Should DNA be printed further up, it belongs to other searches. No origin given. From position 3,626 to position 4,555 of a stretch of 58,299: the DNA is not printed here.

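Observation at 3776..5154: Unassigned, translationally coupled two-gene Fe-S module (copy 1): ferredoxin-domain protein + MSHTLHR Cys/His protein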

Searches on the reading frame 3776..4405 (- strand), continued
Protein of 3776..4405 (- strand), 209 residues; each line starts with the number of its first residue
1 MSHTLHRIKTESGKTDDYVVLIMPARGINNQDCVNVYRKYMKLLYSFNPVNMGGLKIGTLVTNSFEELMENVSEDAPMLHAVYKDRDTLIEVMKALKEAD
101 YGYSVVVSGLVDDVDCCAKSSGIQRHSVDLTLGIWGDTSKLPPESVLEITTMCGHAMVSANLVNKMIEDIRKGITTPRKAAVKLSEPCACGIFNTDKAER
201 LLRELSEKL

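Call 38: list_cluster_members(proteins=[P0081, P0177, P0014, P0166])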
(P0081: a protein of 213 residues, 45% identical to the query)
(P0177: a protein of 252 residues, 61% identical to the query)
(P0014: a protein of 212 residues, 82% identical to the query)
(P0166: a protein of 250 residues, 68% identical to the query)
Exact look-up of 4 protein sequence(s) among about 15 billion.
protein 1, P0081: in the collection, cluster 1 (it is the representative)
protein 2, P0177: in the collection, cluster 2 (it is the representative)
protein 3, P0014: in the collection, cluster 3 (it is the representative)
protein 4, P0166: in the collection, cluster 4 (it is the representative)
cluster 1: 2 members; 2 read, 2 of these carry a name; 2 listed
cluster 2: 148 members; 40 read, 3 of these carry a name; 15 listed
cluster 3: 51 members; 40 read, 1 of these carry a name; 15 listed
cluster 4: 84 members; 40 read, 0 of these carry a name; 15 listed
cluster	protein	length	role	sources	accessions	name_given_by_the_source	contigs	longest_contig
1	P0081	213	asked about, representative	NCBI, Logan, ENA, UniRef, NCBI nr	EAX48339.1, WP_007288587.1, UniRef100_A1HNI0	conserved hypothetical protein [Thermosinus carboxydivorans Nor1] | Uncharacterized protein n=1 Tax=Thermosinus carboxydivorans Nor1 TaxID=401526 ... | hypothetical protein [Thermosinus carboxydivorans]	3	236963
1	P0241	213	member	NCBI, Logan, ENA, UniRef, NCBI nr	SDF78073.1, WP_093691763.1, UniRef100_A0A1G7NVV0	hypothetical protein [Sporolituus thermophilus] | Uncharacterized protein n=1 Tax=Sporolituus thermophilus DSM 23256 TaxID=1123285 ...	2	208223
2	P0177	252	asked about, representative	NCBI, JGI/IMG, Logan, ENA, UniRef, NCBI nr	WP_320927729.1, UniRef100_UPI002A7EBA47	4Fe-4S binding protein [Hungatella sp.] | DUF362 domain-containing protein n=1 Tax=Hungatella sp. TaxID=2613924 RepID=UPI002A7EBA47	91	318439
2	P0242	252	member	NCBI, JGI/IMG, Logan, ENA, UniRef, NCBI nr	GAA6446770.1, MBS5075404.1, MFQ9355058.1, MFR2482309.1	4Fe-4S binding protein [Hungatella effluvii] | NAD-dependent dihydropyrimidine dehydrogenase PreA subunit | DUF362 domain-containing protein n=1 Tax=Hungatella TaxID=1649459 RepID=UPI003347576A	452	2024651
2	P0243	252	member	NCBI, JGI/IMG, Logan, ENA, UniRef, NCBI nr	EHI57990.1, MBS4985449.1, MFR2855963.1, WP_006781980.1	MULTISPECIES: DUF362 domain-containing protein [Hungatella] | Ferredoxin n=1 Tax=Hungatella hathewayi WAL-18680 TaxID=742737 RepID=G5IKG1_9FIRM | 4Fe-4S binding protein [Hungatella hathewayi]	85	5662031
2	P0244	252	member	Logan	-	-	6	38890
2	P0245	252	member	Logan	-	-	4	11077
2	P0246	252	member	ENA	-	-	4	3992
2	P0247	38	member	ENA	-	-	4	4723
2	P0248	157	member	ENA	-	-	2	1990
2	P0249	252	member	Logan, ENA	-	-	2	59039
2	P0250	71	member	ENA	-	-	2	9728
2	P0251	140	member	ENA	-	-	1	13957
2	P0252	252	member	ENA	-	-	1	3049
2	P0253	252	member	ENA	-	-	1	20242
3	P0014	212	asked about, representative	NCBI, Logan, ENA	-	-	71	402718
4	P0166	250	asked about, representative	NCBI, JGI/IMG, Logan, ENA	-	-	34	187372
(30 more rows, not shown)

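Call 39: search_protein_families(library=pfam, proteins=[P0243, P0081], max_evalue=10)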
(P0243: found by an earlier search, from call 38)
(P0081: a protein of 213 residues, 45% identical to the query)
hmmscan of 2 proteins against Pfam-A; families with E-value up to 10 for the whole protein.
P0243 (252 aa): 18 families
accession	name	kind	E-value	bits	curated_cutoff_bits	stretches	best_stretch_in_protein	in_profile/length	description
PF00037.32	Fer4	-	1e-10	41.4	21.1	2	2-24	2-24/24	4Fe-4S binding domain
PF12797.12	Fer4_2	-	2.6e-09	36.9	24.5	2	1-19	3-21/22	4Fe-4S binding domain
PF12837.12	Fer4_6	-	6e-09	35.9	25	2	2-23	3-24/24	4Fe-4S binding domain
PF12838.12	Fer4_7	-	1.5e-07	32.2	27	1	7-52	1-51/52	4Fe-4S dicluster domain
PF13237.11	Fer4_10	-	1.7e-07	31.5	25.5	2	1-45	2-50/53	4Fe-4S dicluster domain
PF14697.11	Fer4_21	-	5e-07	30.2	35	1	3-53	3-56/59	4Fe-4S dicluster domain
PF13484.11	Fer4_16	-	7.3e-06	27.1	30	2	7-26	1-20/66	4Fe-4S double cluster binding domain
PF13187.11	Fer4_9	-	8.1e-06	26.2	27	1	7-53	1-51/52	4Fe-4S dicluster domain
PF13183.11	Fer4_8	-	3.4e-05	24.7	27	2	34-69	2-33/68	4Fe-4S dicluster domain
PF25160.1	LdpA_Fe-S-bd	-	8.4e-05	22.7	27.6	1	3-26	23-46/49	LdpA Fe-S cluster-binding domain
PF13534.11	Fer4_17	-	9.5e-05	23.3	22.2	2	7-28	1-22/61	4Fe-4S dicluster domain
PF12800.12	Fer4_4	-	0.0025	18.5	24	2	6-20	2-16/17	4Fe-4S binding domain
PF12798.12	Fer4_3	-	0.007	17.6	27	1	8-22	1-15/15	4Fe-4S binding domain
PF18360.6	hnRNP_Q_AcD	-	0.15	12.7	26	1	153-189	16-50/70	Heterogeneous nuclear ribonucleoprotein Q acidic domain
PF13459.11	Fer4_15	-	0.2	12.8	22.4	1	2-19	2-19/66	4Fe-4S single cluster domain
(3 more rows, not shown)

P0081 (213 aa): 0 families

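Call 40: search_protein_representatives(alignment_id=A1)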
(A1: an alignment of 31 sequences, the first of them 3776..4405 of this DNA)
Query: 31 sequences, 209 profile positions. Proteins with E-value up to 0.001 (for the whole library): 903; up to 1e-10: 581; up to 1e-30: 257. The best 150 are listed.
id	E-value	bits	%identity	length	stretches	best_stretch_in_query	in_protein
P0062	4.4e-88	310.7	-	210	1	1-207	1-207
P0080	3.4e-81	288.2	-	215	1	1-206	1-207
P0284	4.2e-80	284.6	-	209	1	1-205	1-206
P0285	2.1e-78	279.0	-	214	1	2-207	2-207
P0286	9.0e-77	273.7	-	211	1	1-207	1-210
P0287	1.5e-76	273.0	-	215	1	1-205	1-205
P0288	2.6e-76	272.2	-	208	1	1-206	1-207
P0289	5.7e-76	271.1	-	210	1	1-207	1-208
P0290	8.0e-76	270.6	-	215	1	1-204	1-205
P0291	1.0e-74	267.0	-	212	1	1-204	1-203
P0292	1.1e-73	263.6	-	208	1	1-207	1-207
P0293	1.9e-72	259.6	-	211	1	1-205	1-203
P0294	4.2e-72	258.5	-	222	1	1-206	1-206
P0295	6.1e-72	257.9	-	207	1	1-206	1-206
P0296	7.1e-72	257.7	-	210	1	1-206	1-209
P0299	3.3e-71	255.5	-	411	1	2-206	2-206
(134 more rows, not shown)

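Call 42: search_solved_structures(query=A1, max_evalue=10)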
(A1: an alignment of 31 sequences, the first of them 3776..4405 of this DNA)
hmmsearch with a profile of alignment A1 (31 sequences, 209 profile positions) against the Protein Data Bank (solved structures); distinct sequences matched with E-value up to 10: 5.
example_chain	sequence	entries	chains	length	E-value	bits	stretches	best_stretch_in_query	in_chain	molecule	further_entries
3fyq_A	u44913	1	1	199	0.05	16.4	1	3-121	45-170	CG6831-PA (Talin)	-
8ebt_K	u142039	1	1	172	0.16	14.8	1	133-156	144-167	DNA repair protein complementing XP-A cells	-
28ke_N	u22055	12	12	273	0.54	13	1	134-156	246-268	DNA repair protein complementing XP-A cells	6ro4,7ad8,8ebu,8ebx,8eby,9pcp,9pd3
6bzf_A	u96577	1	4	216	0.69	12.7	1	64-115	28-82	Sporulation-specific protein 16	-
6bzg_A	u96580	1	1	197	0.71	12.7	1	65-115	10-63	Sporulation-specific protein 16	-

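Call 43: search_protein_families(library=pfam, proteins=[P0299, L007:7689-9260:+, L070:5354-6844:+, L007:12066-13211:+, L025:15135-16496:+, L010:2835-3833:+, L013:2537-3382:+, L037:1243-2340:+, L037:2291-3547:+, L037:4974-7274:+], max_evalue=0.00001)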
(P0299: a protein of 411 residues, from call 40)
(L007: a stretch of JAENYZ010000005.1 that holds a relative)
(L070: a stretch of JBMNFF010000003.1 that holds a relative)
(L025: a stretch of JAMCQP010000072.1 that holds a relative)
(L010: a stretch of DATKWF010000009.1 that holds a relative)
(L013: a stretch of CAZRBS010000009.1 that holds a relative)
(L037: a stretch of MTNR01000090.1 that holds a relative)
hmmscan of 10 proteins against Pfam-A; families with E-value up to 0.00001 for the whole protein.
P0299 (411 aa): 5 families
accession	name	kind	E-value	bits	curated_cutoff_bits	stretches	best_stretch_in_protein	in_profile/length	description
PF13247.11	Fer4_11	-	2.3e-20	73.1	26.2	1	257-347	7-98/100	4Fe-4S dicluster domain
PF12838.12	Fer4_7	-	4.4e-10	40.3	27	1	259-306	1-51/52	4Fe-4S dicluster domain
PF13237.11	Fer4_10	-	3.7e-08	33.6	25.5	1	259-304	8-53/53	4Fe-4S dicluster domain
PF13187.11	Fer4_9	-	3.9e-07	30.4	27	0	293-341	2-49/52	4Fe-4S dicluster domain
PF12837.12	Fer4_6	-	5.5e-07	29.7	25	0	291-308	7-24/24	4Fe-4S binding domain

L007:7689-9260:+ (523 aa): 1 family
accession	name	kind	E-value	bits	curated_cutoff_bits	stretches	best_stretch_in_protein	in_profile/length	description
PF00549.24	Ligase_CoA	-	5.6e-28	98.1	24.5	1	348-507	2-125/128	CoA-ligase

L070:5354-6844:+ (496 aa): 1 family
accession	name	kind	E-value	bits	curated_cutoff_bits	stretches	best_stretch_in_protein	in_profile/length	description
PF06545.17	AllG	-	6.6e-94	313.9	27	1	158-372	1-215/215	Oxamate carbamoyltransferase subunit AllG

L007:12066-13211:+ (381 aa): 2 families
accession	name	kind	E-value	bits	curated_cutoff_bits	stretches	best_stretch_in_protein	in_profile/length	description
PF05343.19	Peptidase_M42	-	1.3e-65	221.8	23.2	1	67-363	1-291/292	M42 glutamyl aminopeptidase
PF01546.33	Peptidase_M20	-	3.6e-07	30.7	24.6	1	195-370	33-205/206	Peptidase family M20/M25/M40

L025:15135-16496:+ (453 aa): 2 families
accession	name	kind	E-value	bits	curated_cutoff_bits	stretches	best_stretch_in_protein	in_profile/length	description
PF01979.26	Amidohydro_1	-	2.2e-20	73.7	25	1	51-436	1-345/345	Amidohydrolase family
PF07969.17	Amidohydro_3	-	1.7e-10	41.5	29.7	0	43-63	1-21/472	Amidohydrolase family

L010:2835-3833:+ (332 aa): 1 family
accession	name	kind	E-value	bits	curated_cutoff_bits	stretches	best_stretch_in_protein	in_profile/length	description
PF02073.20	Peptidase_M29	-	2e-08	33.9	27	0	149-294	199-348/406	Thermophilic metalloprotease (M29)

L013:2537-3382:+ (281 aa): 1 family
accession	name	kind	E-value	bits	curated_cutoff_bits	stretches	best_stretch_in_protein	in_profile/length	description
PF03328.21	HpcH_HpaI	-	1.4e-14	54.4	25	1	41-231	14-184/221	HpcH/HpaI aldolase/citrate lyase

L037:1243-2340:+ (365 aa): 1 family
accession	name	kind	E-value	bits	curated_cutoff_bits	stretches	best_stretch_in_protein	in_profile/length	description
PF02754.22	CCG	-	1.5e-17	63.9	20.6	1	252-337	2-85/85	Cysteine-rich domain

L037:2291-3547:+ (418 aa): 5 families
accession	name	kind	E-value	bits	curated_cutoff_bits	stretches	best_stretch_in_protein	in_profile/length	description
PF02589.21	LUD_dom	-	3e-47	161.2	22.6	1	85-314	1-189/189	LUD domain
PF13183.11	Fer4_8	-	7.6e-12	46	27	1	330-398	2-68/68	4Fe-4S dicluster domain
PF13237.11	Fer4_10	-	3.9e-08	33.5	25.5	0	383-397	8-22/53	4Fe-4S dicluster domain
PF13534.11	Fer4_17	-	2.7e-07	31.5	22.2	1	333-399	2-61/61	4Fe-4S dicluster domain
PF12838.12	Fer4_7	-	3.2e-06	27.9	27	1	332-397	1-51/52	4Fe-4S dicluster domain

L037:4974-7274:+ (766 aa): 3 families
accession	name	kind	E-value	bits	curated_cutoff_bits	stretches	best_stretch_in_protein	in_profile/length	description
PF02896.24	PEP-utilizers_C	-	1e-72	245.2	22.8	1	418-742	4-291/293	PEP-utilising enzyme, PEP-binding domain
PF01326.24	PPDK_N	-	6.9e-49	167.3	27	2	57-193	79-220/328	Pyruvate phosphate dikinase, AMP/ATP-binding domain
PF00391.29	PEP-utilizers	-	1e-24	86.3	23.1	1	321-403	2-72/72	PEP-utilising enzyme, mobile domain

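Call 44: find_encoding_contigs(protein=P0014, flank=10000, max_places=4)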
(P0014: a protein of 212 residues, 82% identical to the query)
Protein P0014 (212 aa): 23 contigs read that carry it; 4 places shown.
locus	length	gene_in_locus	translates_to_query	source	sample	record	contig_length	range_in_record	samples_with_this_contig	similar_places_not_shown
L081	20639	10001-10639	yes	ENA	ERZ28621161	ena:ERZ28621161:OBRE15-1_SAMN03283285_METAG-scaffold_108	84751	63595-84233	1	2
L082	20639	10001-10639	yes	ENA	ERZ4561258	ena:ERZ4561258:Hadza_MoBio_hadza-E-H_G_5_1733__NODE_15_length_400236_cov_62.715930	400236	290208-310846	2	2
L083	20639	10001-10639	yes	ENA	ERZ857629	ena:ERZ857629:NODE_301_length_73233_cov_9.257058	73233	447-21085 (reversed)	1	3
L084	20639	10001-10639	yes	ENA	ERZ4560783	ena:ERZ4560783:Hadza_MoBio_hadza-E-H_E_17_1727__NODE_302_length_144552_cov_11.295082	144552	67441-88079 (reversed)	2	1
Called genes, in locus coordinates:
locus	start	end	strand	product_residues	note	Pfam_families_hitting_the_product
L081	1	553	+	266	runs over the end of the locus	PF04060:FeS, PF12838:Fer4_7 (weak), PF13187:Fer4_9 (weak), PF14697:Fer4_21 (weak), PF12838:Fer4_7, PF13237:Fer4_10, PF12838:Fer4_7, PF13187:Fer4_9, +8 more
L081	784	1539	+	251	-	PF01047:MarR, PF09339:HTH_IclR, PF01614:IclR_C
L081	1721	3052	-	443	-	PF00209:SNF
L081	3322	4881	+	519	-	PF01144:CoA_trans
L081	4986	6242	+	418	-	PF03600:CitMHS, PF07158:MatC_N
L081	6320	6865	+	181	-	PF01558:POR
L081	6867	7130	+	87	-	PF13484:Fer4_16 (faint), PF00037:Fer4 (weak), PF12797:Fer4_2 (weak), PF12837:Fer4_6 (weak), PF13237:Fer4_10 (weak), PF14697:Fer4_21, PF12838:Fer4_7 (weak), PF13187:Fer4_9 (weak)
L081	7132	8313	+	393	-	PF01855:POR_N, PF02780:Transketolase_C (faint), PF17147:PFOR_II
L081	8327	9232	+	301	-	PF02775:TPP_enzyme_C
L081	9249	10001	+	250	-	PF00037:Fer4 (weak), PF12797:Fer4_2 (faint), PF12837:Fer4_6 (faint), PF13237:Fer4_10 (faint), PF14697:Fer4_21 (weak)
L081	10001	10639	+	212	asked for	-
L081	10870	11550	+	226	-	PF03315:SDH_beta, PF01842:ACT (faint)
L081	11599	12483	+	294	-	PF03313:SDH_alpha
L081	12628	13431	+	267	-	PF01182:Glucosamine_iso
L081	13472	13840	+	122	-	-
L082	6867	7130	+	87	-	PF13484:Fer4_16 (faint), PF00037:Fer4 (weak), PF12797:Fer4_2 (weak), PF12837:Fer4_6 (weak), PF13237:Fer4_10 (weak), PF14697:Fer4_21, PF12838:Fer4_7 (weak), PF13187:Fer4_9 (weak)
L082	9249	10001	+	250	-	PF00037:Fer4 (weak), PF12797:Fer4_2 (faint), PF12837:Fer4_6 (faint), PF13237:Fer4_10 (faint), PF14697:Fer4_21 (weak)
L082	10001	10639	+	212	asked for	-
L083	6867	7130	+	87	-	PF13484:Fer4_16 (faint), PF00037:Fer4 (weak), PF12797:Fer4_2 (weak), PF12837:Fer4_6 (weak), PF13237:Fer4_10 (weak), PF14697:Fer4_21, PF12838:Fer4_7 (weak), PF13187:Fer4_9 (weak)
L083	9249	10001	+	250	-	PF00037:Fer4 (weak), PF12797:Fer4_2 (faint), PF12837:Fer4_6 (faint), PF13237:Fer4_10 (faint), PF14697:Fer4_21 (weak)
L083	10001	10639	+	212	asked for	-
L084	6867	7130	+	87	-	PF13484:Fer4_16 (faint), PF00037:Fer4 (weak), PF12797:Fer4_2 (weak), PF12837:Fer4_6 (weak), PF13237:Fer4_10 (weak), PF14697:Fer4_21, PF12838:Fer4_7 (weak), PF13187:Fer4_9 (weak)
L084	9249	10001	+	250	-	PF00037:Fer4 (weak), PF12797:Fer4_2 (faint), PF12837:Fer4_6 (faint), PF13237:Fer4_10 (faint), PF14697:Fer4_21 (weak)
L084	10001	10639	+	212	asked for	-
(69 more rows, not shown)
